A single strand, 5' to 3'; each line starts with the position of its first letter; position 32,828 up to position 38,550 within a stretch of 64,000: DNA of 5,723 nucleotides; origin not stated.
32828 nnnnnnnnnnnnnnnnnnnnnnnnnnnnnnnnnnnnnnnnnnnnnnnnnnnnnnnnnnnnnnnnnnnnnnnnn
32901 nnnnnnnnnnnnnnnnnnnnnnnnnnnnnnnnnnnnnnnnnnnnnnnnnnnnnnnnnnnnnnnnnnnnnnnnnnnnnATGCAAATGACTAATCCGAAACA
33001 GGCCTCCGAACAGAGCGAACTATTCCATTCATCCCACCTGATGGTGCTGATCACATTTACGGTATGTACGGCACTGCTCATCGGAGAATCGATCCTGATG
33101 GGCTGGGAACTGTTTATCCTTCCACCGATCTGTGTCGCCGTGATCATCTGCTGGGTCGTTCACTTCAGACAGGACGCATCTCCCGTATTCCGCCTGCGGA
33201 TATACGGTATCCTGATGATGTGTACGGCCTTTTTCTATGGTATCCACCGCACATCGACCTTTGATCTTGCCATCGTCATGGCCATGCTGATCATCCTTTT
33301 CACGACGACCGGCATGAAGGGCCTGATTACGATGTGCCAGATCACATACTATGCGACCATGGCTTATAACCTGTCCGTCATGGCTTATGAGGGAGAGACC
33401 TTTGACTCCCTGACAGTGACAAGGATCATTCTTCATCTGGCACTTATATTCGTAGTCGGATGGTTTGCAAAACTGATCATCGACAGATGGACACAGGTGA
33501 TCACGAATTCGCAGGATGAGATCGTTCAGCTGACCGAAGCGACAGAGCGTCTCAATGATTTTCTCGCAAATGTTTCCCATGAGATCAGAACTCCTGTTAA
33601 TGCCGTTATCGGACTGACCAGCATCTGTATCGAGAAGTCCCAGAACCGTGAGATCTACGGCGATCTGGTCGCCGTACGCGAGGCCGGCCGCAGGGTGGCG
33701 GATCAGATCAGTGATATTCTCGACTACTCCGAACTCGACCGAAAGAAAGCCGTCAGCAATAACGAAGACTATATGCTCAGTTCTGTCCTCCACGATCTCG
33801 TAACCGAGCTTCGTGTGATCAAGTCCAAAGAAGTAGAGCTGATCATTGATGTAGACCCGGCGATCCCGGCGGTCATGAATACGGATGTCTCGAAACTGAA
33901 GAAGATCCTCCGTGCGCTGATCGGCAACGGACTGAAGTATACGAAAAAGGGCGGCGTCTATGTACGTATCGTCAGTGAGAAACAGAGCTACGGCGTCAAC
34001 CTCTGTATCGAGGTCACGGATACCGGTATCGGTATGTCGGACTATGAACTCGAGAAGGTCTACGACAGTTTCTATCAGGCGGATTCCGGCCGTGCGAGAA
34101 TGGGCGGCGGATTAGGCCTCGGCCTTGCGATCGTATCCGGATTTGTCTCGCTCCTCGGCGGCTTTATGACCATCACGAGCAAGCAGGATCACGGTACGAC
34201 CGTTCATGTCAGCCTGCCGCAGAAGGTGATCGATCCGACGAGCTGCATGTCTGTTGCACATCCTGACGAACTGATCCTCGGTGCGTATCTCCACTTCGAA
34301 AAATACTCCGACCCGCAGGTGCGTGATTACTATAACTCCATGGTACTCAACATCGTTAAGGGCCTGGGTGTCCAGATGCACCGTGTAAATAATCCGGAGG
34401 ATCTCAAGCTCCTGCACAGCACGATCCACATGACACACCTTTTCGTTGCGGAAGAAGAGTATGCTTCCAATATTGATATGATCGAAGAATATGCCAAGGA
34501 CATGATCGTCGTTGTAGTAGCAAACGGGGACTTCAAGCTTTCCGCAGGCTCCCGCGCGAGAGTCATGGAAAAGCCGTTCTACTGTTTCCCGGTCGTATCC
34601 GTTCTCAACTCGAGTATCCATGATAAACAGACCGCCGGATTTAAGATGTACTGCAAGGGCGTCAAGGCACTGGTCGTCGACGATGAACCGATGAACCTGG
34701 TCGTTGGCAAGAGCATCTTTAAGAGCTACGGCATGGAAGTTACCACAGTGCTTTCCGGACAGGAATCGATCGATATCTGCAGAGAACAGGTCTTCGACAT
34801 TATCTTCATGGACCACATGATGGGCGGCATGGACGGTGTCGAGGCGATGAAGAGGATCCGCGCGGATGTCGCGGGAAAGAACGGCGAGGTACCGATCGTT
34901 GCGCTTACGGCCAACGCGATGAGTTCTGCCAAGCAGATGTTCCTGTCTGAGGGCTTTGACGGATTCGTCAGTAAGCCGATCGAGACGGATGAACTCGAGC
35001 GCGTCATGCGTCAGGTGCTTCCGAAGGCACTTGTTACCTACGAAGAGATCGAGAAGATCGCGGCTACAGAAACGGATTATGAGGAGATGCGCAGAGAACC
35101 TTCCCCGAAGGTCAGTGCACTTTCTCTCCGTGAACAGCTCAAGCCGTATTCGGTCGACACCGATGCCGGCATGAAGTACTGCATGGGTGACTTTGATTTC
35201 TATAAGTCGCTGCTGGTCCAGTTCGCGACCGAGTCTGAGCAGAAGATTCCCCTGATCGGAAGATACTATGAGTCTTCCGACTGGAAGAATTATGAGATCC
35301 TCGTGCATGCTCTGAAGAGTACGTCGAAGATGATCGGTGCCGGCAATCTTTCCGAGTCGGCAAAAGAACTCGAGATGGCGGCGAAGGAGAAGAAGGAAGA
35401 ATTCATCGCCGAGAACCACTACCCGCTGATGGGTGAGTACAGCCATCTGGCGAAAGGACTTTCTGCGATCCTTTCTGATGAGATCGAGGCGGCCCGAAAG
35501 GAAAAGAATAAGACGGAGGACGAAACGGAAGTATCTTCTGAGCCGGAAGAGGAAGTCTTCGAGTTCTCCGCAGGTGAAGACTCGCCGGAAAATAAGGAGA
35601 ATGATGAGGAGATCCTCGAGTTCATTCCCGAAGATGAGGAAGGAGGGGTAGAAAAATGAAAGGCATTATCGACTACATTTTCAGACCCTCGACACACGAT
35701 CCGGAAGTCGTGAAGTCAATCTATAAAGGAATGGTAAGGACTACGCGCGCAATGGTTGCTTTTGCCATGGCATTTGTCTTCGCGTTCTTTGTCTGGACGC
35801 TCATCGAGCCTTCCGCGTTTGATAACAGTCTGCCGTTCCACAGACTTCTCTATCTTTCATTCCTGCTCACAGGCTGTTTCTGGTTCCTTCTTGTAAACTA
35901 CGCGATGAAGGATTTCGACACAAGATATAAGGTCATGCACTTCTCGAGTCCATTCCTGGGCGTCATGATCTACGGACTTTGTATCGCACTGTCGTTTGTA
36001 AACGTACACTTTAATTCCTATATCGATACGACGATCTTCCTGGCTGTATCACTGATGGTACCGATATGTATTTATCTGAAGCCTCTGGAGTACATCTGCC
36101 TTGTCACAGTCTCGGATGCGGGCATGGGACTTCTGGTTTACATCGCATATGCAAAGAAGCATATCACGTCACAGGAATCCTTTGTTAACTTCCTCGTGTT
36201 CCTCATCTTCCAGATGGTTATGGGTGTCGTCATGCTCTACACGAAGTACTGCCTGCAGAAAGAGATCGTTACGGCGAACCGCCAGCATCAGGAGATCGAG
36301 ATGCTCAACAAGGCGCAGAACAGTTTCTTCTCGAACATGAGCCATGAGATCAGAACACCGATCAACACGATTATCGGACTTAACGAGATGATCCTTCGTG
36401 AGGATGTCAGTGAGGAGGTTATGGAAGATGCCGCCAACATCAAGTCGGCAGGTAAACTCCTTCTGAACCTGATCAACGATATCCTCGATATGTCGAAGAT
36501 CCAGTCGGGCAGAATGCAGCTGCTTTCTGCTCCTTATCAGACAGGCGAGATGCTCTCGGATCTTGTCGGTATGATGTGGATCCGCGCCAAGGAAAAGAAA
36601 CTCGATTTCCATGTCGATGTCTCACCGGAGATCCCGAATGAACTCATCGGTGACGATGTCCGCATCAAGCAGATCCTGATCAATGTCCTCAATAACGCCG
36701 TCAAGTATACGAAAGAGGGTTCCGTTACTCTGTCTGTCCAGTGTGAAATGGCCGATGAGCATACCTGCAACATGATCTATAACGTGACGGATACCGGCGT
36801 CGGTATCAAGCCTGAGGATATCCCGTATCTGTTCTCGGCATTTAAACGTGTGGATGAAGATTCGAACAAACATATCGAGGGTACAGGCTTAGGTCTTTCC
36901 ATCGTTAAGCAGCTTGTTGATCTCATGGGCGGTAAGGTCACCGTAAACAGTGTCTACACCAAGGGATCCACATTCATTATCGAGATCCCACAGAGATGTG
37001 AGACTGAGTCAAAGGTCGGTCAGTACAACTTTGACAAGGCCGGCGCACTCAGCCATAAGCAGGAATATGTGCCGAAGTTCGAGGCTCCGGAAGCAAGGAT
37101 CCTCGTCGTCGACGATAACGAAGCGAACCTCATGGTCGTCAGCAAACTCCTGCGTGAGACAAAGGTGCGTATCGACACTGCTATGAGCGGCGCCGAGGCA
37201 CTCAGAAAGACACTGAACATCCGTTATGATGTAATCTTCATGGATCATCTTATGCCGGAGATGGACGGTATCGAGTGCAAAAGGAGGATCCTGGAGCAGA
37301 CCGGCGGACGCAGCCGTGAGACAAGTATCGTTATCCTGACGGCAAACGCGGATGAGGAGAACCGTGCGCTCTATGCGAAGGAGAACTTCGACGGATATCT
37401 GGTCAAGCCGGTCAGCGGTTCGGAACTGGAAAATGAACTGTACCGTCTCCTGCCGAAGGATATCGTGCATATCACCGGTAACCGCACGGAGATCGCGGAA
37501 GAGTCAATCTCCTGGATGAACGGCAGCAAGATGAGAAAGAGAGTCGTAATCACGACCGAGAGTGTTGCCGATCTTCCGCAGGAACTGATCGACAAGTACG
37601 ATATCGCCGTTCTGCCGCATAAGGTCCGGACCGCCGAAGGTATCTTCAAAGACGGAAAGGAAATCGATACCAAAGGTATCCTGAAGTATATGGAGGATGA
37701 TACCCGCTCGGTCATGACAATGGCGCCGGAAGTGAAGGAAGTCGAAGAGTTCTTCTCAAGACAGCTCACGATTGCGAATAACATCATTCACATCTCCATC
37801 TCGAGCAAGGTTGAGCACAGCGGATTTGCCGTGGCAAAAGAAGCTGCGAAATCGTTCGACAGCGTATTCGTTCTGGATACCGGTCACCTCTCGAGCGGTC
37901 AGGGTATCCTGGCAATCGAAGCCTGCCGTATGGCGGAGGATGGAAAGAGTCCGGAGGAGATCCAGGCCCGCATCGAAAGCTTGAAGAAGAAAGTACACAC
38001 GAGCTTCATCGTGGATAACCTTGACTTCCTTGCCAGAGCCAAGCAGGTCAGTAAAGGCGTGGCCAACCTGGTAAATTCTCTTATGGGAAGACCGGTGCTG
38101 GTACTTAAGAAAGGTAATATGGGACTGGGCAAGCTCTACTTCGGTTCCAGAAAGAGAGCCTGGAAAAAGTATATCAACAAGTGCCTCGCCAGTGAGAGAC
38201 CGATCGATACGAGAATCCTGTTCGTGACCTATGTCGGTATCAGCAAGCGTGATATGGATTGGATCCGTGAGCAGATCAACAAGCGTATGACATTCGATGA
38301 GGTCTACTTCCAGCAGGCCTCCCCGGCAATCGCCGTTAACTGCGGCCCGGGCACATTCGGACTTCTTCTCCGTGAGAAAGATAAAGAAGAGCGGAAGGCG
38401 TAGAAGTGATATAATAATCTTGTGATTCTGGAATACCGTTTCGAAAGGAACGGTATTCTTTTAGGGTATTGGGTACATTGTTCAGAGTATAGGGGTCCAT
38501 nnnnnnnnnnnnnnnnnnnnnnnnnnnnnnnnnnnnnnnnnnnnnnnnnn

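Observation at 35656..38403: Histidine kinase - receiver - DegV fusion: a fatty-acid-binding fold wired to a phosphorelay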

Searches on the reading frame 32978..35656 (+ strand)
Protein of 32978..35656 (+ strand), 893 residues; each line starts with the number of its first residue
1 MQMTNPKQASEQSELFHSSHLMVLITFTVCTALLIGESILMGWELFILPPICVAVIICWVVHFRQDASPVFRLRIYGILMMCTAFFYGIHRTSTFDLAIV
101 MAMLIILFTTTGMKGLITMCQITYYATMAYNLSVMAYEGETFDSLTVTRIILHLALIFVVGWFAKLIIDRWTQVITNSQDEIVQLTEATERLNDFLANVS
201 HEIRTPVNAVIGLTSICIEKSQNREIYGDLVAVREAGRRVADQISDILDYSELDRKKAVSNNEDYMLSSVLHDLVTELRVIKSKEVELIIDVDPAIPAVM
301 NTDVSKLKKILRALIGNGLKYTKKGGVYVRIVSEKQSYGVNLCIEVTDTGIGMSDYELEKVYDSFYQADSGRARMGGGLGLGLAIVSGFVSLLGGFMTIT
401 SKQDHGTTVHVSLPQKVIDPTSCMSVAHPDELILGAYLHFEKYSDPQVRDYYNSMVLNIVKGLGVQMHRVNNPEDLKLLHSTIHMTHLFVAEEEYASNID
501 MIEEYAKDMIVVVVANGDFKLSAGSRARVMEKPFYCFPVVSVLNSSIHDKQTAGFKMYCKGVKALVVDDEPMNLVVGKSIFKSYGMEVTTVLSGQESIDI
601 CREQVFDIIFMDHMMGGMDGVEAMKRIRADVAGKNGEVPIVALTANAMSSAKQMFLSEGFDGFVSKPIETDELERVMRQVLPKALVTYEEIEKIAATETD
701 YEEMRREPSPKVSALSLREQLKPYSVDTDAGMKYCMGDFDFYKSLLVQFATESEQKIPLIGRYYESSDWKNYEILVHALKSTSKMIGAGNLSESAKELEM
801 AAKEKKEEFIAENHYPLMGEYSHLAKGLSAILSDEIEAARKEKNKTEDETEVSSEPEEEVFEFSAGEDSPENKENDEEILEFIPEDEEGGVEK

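Call 3: search_protein_families(library=pfam, proteins=[window:32978-35656:+], max_evalue=0.01)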
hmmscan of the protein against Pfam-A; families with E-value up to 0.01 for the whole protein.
window:32978-35656:+ (893 aa): 4 families
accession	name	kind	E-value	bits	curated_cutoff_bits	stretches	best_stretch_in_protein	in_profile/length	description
PF00072.30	Response_reg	-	3.3e-23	82.4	30.2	1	565-675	2-108/111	Response regulator receiver domain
PF02518.31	HATPase_c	-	3.5e-22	79.4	26.4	1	303-416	2-110/111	Histidine kinase-, DNA gyrase B-, and HSP90-like ATPase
PF00512.31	HisKA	-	7.4e-13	48.8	26.9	1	192-254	2-64/66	His Kinase A (phospho-acceptor) domain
PF01627.28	Hpt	-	6.5e-07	29.9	24.6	1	745-811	2-72/84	Hpt domain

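Call 4: search_protein_families(library=ncbifam, proteins=[window:32978-35656:+], max_evalue=0.01)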
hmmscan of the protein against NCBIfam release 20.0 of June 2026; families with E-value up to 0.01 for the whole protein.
window:32978-35656:+ (893 aa): 140 families (the best 25 are shown)
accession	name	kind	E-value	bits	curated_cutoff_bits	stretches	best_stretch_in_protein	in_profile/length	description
NF008318.0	PRK11107.1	equivalog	1.2e-81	275.1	890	1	188-807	289-891/920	two-component sensor histidine kinase BarA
TIGR02956.1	TMAO_torS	equivalog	4.7e-71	240.1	676.5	2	187-422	459-689/967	TMAO reductase system sensor histidine kinase/response regulator TorS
NF041947.1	LuxQ_Vibrio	equivalog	1e-68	232.1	1200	2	192-421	472-702/843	quorum-sensing autoinducer 2 sensor kinase/phosphatase LuxQ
NF008302.0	PRK11091.1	equivalog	8.3e-62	209.4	838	2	175-419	266-509/779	aerobic respiration two-component sensor histidine kinase ArcB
NF011874.0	PRK15347.1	equivalog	9.8e-58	195.9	852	2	187-424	393-623/921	two component system sensor kinase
NF008099.0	PRK10841.1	equivalog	7.4e-53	179.5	920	1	178-678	455-937/949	two-component system sensor histidine kinase RcsC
NF045901.1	HisKinLetSLeg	equivalog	1.1e-52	179.2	1650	1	187-684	288-792/906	two-component system sensor histidine kinase LetS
NF046044.1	PnpS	equivalog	6.5e-46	157.1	400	1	170-414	149-390/390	two-component system histidine kinase PnpS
NF038297.2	hybrid_HK_HrmK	equivalog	3.7e-43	148.1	725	2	176-417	219-459/607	hybrid histidine kinase/response regulator HrmK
NF041832.1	near_NosP_CTERM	subfamily_domain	2.9e-40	138.5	400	2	194-416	9-226/370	NahK/ErcS family hybrid sensor histidine kinase/response regulator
NF041735.1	hist_kin_RppB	equivalog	8.6e-38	130.2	400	1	190-414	214-438/438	two-component system sensor histidine kinase RppB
NF033092.0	HK_WalK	equivalog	1.7e-37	129.3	725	1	192-414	372-593/594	cell wall metabolism sensor histidine kinase WalK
NF008543.0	PRK11466.1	equivalog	6.5e-37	126.9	982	2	188-432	440-679/914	TMAO reductase system sensor histidine kinase/response regulator TorS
TIGR02966.1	phoR_proteo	equivalog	5.8e-36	124.2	334.2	1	182-411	104-331/333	phosphate regulon sensor histidine kinase PhoR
NF047874.1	MASE3_PAS_HK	subfamily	2.9e-35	122.2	560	1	176-424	382-634/655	MASE3 domain-containing sensor histidine kinase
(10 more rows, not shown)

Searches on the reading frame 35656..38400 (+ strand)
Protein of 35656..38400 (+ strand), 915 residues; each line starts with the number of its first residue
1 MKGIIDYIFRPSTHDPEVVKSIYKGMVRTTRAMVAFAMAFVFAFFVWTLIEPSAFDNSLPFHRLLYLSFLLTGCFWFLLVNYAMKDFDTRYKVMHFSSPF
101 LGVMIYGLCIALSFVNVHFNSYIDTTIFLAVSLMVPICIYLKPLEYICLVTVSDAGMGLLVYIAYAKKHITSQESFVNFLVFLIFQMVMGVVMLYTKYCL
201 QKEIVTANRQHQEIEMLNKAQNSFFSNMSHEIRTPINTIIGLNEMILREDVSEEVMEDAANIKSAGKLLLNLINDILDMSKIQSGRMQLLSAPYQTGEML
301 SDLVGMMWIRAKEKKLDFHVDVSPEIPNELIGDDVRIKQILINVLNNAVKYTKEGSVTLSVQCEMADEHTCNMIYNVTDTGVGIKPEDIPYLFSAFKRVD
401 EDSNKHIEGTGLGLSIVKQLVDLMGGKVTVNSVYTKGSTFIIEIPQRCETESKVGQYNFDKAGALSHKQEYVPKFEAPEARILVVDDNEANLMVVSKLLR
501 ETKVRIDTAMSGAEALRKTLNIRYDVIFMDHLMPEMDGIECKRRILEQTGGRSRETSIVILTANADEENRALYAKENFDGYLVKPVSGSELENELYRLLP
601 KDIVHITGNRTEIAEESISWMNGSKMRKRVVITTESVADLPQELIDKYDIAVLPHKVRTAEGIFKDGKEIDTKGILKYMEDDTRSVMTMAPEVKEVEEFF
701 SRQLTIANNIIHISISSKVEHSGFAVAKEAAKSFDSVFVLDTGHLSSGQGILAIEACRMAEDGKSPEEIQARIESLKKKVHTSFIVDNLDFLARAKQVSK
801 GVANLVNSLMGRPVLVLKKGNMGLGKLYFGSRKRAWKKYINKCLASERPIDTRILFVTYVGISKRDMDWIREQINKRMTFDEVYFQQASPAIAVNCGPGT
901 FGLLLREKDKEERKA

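Call 3: search_protein_families(library=pfam, proteins=[window:35656-38400:+], max_evalue=0.01)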
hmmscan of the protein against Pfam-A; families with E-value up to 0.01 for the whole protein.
window:35656-38400:+ (915 aa): 4 families
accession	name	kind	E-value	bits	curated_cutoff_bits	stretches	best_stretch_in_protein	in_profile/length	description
PF02645.21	DegV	-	5.4e-45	154.3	27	1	630-906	2-278/280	Uncharacterised protein, DegV family COG1307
PF02518.31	HATPase_c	-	5.3e-27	94.9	26.4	1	332-446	1-109/111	Histidine kinase-, DNA gyrase B-, and HSP90-like ATPase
PF00072.30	Response_reg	-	4.3e-22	78.8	30.2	1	482-594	1-109/111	Response regulator receiver domain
PF00512.31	HisKA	-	8.1e-18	64.7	26.9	1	221-285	2-66/66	His Kinase A (phospho-acceptor) domain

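Call 4: search_protein_families(library=ncbifam, proteins=[window:35656-38400:+], max_evalue=0.01)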
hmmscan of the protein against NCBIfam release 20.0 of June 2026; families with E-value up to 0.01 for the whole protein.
window:35656-38400:+ (915 aa): 144 families (the best 25 are shown)
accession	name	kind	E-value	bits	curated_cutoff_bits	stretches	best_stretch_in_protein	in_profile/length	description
TIGR02956.1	TMAO_torS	equivalog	1.4e-90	304.7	676.5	1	200-666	443-889/967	TMAO reductase system sensor histidine kinase/response regulator TorS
NF008318.0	PRK11107.1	equivalog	5.1e-89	299.5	890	2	219-452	291-524/920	two-component sensor histidine kinase BarA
NF011874.0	PRK15347.1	equivalog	1.8e-76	258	852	2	208-446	385-614/921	two component system sensor kinase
NF008302.0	PRK11091.1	equivalog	2.3e-76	257.6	838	1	203-600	265-644/779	aerobic respiration two-component sensor histidine kinase ArcB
NF041947.1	LuxQ_Vibrio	equivalog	3.5e-73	246.8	1200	1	208-596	455-836/843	quorum-sensing autoinducer 2 sensor kinase/phosphatase LuxQ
NF045901.1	HisKinLetSLeg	equivalog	7.8e-70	235.9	1650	2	212-444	284-516/906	two-component system sensor histidine kinase LetS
NF038297.2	hybrid_HK_HrmK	equivalog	9.8e-69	232.6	725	1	177-593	191-602/607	hybrid histidine kinase/response regulator HrmK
NF008099.0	PRK10841.1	equivalog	2.1e-59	201.2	920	2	213-446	462-690/949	two-component system sensor histidine kinase RcsC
NF046044.1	PnpS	equivalog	3.7e-55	187.5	400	1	199-445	148-390/390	two-component system histidine kinase PnpS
NF008543.0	PRK11466.1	equivalog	2.7e-53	181.1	982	1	202-639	424-838/914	TMAO reductase system sensor histidine kinase/response regulator TorS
TIGR00762.1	DegV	domain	6e-48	163.4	99.7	1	631-904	2-274/276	DegV family EDD domain-containing protein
NF041832.1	near_NosP_CTERM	subfamily_domain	2.4e-47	161.8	400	1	218-598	4-369/370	NahK/ErcS family hybrid sensor histidine kinase/response regulator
NF047465.1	hybrid_HK_LvrA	exception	1.3e-45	155.8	1200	1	213-594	194-579/819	hybrid histidine kinase/response regulator LvrA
NF047874.1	MASE3_PAS_HK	subfamily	4e-44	151.4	560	1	200-455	377-634/655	MASE3 domain-containing sensor histidine kinase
TIGR02966.1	phoR_proteo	equivalog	8.8e-44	149.9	334.2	1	202-443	95-332/333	phosphate regulon sensor histidine kinase PhoR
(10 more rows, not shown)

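Call 15: find_encoding_contigs(protein=window:35656-38400:+, flank=3000, max_places=4)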
Protein window:35656-38400:+ (915 aa): no gene with exactly this product is on record in the collection.

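Call 49: list_cluster_members(proteins=[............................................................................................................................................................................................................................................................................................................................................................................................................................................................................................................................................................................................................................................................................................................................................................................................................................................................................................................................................, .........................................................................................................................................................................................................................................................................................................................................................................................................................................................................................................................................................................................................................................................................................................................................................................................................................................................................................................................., window:35656-38400:+, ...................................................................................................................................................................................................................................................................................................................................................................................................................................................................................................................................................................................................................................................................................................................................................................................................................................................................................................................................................])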
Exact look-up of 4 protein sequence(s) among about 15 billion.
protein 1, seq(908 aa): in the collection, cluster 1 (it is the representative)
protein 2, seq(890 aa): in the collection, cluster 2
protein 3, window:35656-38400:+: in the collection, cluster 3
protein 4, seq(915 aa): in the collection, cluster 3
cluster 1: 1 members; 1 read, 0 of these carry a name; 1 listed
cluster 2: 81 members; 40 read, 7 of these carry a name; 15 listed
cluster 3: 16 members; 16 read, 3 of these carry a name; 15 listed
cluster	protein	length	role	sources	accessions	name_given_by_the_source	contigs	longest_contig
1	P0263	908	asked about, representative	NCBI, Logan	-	-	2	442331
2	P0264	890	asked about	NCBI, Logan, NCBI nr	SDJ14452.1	EDD domain protein, DegV family [Lachnospiraceae bacterium G41]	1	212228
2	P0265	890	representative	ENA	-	-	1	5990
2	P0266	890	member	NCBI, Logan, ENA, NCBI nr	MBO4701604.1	MAG: DegV family EDD domain-containing protein [Lachnospiraceae bacterium] | DegV family EDD domain-containing protein [Lachnospiraceae bacterium]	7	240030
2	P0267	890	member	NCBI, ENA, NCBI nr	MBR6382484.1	MAG: DegV family EDD domain-containing protein [Lachnospiraceae bacterium] | DegV family EDD domain-containing protein [Lachnospiraceae bacterium]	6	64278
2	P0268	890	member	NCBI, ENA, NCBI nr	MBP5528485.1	MAG: DegV family EDD domain-containing protein [Lachnospiraceae bacterium] | DegV family EDD domain-containing protein [Lachnospiraceae bacterium]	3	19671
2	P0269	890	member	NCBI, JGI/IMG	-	DegV family protein with EDD domain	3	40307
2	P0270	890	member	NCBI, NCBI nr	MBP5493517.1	MAG: DegV family EDD domain-containing protein [Lachnospiraceae bacterium] | DegV family EDD domain-containing protein [Lachnospiraceae bacterium]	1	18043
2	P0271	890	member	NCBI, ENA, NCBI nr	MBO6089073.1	MAG: DegV family EDD domain-containing protein [Lachnospiraceae bacterium] | DegV family EDD domain-containing protein [Lachnospiraceae bacterium]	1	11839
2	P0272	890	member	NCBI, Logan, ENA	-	-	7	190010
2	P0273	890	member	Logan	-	-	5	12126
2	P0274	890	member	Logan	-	-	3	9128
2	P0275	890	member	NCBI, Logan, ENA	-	-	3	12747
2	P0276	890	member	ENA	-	-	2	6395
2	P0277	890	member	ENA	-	-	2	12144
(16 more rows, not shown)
